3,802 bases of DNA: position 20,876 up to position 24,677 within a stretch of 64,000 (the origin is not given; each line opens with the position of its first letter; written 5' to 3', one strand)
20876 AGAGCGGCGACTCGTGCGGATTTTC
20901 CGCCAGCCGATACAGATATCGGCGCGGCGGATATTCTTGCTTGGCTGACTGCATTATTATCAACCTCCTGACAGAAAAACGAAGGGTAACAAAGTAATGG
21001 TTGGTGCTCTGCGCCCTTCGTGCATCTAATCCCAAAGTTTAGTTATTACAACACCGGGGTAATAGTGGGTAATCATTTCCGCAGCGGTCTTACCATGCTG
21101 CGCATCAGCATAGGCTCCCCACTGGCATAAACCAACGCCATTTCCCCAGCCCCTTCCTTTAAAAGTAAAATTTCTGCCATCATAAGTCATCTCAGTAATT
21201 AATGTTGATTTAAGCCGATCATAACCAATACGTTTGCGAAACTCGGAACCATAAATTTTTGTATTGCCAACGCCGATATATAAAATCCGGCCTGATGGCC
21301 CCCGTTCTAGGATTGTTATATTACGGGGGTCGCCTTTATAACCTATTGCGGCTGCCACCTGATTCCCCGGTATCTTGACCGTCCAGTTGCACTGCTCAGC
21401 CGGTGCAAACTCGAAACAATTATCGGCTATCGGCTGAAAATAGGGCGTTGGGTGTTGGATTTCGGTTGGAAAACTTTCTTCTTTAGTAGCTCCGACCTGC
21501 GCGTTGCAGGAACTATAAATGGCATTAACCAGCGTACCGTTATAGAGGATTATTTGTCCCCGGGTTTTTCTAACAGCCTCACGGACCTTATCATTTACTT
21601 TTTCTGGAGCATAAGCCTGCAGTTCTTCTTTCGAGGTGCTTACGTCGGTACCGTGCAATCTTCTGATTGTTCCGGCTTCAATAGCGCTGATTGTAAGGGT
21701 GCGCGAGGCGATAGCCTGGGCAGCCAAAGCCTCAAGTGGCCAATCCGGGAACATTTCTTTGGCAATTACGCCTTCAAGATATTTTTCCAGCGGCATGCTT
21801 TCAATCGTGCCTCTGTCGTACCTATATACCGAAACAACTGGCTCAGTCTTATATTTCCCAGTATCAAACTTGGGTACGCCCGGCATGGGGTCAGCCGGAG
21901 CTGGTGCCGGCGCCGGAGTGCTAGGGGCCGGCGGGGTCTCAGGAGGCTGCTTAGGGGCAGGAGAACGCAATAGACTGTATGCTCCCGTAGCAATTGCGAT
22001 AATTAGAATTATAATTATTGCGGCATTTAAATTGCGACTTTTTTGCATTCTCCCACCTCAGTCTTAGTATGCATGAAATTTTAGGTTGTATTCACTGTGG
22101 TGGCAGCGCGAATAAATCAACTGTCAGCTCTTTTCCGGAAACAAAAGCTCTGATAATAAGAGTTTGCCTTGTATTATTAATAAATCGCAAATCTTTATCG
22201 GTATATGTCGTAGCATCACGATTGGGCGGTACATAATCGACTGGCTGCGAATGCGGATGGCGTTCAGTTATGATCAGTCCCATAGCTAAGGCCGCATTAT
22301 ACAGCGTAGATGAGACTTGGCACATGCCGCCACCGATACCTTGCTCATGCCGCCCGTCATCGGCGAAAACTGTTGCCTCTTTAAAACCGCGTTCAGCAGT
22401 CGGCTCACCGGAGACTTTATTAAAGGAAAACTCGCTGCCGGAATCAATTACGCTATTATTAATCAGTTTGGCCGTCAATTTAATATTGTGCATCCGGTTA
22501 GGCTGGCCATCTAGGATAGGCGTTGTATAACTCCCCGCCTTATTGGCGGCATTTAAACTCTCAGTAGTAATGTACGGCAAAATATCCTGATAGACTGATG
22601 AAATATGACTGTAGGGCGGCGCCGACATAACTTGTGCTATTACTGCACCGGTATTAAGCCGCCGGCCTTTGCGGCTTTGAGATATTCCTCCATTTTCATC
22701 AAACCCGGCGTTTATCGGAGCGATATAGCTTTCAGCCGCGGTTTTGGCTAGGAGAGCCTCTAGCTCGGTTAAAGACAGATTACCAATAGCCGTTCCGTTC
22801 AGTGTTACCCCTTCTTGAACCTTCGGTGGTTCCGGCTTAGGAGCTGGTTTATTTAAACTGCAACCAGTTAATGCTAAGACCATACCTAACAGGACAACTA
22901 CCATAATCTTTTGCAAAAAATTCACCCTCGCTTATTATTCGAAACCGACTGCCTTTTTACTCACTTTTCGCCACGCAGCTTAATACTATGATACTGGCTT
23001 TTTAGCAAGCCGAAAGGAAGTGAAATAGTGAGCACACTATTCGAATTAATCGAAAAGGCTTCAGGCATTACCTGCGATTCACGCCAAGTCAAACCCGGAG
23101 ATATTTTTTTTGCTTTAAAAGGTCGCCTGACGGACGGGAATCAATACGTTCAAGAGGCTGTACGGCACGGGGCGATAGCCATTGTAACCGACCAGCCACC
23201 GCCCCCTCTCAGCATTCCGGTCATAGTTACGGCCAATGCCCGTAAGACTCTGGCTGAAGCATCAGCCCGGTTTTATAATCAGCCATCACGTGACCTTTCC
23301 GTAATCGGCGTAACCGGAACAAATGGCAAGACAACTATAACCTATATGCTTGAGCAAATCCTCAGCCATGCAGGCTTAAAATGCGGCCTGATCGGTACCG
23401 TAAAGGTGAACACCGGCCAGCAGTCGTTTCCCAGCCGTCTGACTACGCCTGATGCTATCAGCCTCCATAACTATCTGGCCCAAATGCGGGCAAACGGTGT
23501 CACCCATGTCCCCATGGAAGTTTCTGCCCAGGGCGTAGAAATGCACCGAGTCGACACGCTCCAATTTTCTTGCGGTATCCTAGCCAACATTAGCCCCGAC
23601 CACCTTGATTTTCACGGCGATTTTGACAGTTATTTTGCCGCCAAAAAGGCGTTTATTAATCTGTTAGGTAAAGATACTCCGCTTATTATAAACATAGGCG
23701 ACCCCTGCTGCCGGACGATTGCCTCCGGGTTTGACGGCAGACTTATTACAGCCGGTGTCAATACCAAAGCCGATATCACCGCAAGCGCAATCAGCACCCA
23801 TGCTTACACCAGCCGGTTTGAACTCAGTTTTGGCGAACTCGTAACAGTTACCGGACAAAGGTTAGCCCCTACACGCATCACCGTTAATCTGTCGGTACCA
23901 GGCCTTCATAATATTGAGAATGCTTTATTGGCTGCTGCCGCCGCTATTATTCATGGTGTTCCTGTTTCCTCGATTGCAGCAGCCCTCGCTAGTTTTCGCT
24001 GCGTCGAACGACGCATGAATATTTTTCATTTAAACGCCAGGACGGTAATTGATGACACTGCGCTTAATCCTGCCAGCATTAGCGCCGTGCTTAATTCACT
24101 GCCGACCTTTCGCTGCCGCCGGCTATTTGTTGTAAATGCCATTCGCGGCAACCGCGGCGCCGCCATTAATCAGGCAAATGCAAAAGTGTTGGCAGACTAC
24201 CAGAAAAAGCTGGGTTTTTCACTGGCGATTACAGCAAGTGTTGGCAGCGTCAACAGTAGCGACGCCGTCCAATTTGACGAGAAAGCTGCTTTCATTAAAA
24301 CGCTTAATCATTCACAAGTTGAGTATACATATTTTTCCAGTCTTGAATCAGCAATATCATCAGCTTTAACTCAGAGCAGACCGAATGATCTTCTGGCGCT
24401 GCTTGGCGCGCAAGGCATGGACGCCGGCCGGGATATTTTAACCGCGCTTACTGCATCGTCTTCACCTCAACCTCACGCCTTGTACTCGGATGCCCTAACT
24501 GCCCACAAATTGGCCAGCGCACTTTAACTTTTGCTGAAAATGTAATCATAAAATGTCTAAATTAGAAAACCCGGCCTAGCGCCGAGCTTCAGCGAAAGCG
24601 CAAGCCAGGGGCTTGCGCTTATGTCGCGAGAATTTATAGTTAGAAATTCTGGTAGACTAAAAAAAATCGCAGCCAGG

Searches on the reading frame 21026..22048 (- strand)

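Call 6: search_protein_families(library=pfam, proteins=[window:21026-22048:-])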
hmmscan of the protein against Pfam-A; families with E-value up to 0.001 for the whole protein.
window:21026-22048:- (340 aa): 1 family
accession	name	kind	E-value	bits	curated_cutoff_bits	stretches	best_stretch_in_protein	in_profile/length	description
PF08486.15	SpoIID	-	3.4e-21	76.1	23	1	80-169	6-97/97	Stage II sporulation protein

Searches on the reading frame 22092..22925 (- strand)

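Call 6: search_protein_families(library=pfam, proteins=[window:22092-22925:-])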
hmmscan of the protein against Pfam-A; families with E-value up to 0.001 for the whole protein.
window:22092-22925:- (277 aa): 1 family
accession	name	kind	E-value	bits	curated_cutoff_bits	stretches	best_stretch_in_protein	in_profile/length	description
PF04294.18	VanW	-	1.3e-44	151.2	27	1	143-271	1-129/130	VanW like protein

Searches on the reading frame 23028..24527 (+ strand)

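Call 6: search_protein_families(library=pfam, proteins=[window:23028-24527:+])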
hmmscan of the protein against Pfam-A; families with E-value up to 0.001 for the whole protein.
window:23028-24527:+ (499 aa): 3 families
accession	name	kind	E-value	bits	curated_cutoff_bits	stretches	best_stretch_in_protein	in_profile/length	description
PF08245.18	Mur_ligase_M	-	6.2e-46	157.3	24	1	95-306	1-200/200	Mur ligase middle domain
PF02875.26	Mur_ligase_C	-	5.5e-12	47.1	28.4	1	328-461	1-126/127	Mur ligase, glutamate ligase domain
PF01225.30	Mur_ligase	-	1.1e-08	35.7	21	1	12-67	3-79/95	Mur ligase family, catalytic domain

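Call 21: search_protein_families(library=ncbifam, proteins=[window:23028-24527:+])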
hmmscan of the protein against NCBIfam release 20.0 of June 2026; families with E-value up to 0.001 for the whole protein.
window:23028-24527:+ (499 aa): 29 families (the best 25 are shown)
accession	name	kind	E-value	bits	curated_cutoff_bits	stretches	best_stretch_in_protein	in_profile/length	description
NF001126.0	PRK00139.1-4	equivalog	5.8e-91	305.4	373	1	10-460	22-456/486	UDP-N-acetylmuramoyl-L-alanyl-D-glutamate--2,6-diaminopimelate ligase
NF008896.0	PRK11929.1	equivalog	1.7e-87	294.3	1023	1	7-379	25-400/965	bifunctional UDP-N-acetylmuramoyl-L-alanyl-D-glutamate--2,6-diaminopimelate ligase MurE/UDP-N-acetylmuramoyl-tripeptide--D-alanyl-D-alanine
NF001124.0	PRK00139.1-2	equivalog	2.8e-87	293.6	476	1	11-380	28-393/500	UDP-N-acetylmuramoyl-L-alanyl-D-glutamate--2,6-diaminopimelate ligase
TIGR01085.1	murE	subfamily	2.2e-83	280.7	257.3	1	11-460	4-445/472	UDP-N-acetylmuramyl-tripeptide synthetase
NF001123.0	PRK00139.1-1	equivalog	1.5e-61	208.6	586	1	11-460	20-463/493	UDP-N-acetylmuramoyl-L-alanyl-D-glutamate--2,6-diaminopimelate ligase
NF010628.0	PRK14022.1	equivalog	6.8e-61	206.4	536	1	13-458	37-452/483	UDP-N-acetylmuramoyl-L-alanyl-D-glutamate--L-lysine ligase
NF001130.0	PRK00139.2-4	equivalog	3.7e-53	181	715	1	11-467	31-490/516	UDP-N-acetylmuramoyl-L-alanyl-D-glutamate--2,6-diaminopimelate ligase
NF053648.1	pMurE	equivalog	4.2e-53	180.7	600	1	61-472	69-462/464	pseudomurein biosynthesis peptide ligase pMurE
TIGR01143.1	murF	subfamily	5.5e-46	157.4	288.6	1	17-430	2-395/418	UDP-N-acetylmuramoyl-tripeptide--D-alanyl-D-alanine ligase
NF001129.0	PRK00139.2-3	equivalog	5.5e-37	127.4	762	1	10-359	40-388/517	UDP-N-acetylmuramoyl-L-alanyl-D-glutamate--2,6-diaminopimelate ligase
TIGR01082.1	murC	equivalog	2e-34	119.4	335.1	2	179-361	167-340/449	UDP-N-acetylmuramate--L-alanine ligase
NF001127.0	PRK00139.2-1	equivalog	6.8e-34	117.4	997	1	12-208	32-233/520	UDP-N-acetylmuramoyl-L-alanyl-D-glutamate--2,6-diaminopimelate ligase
NF053645.1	pMurC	equivalog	4.9e-33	114.5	560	2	89-249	101-250/492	pseudomurein biosynthesis peptide ligase pMurC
TIGR01087.1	murD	equivalog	1.2e-32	113.6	211.95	2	172-455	164-412/441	UDP-N-acetylmuramoyl-L-alanine--D-glutamate ligase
NF001131.0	PRK00139.2-5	equivalog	1.3e-30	106.7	1000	1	60-209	79-232/483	UDP-N-acetylmuramoyl-L-alanyl-D-glutamate--2,6-diaminopimelate ligase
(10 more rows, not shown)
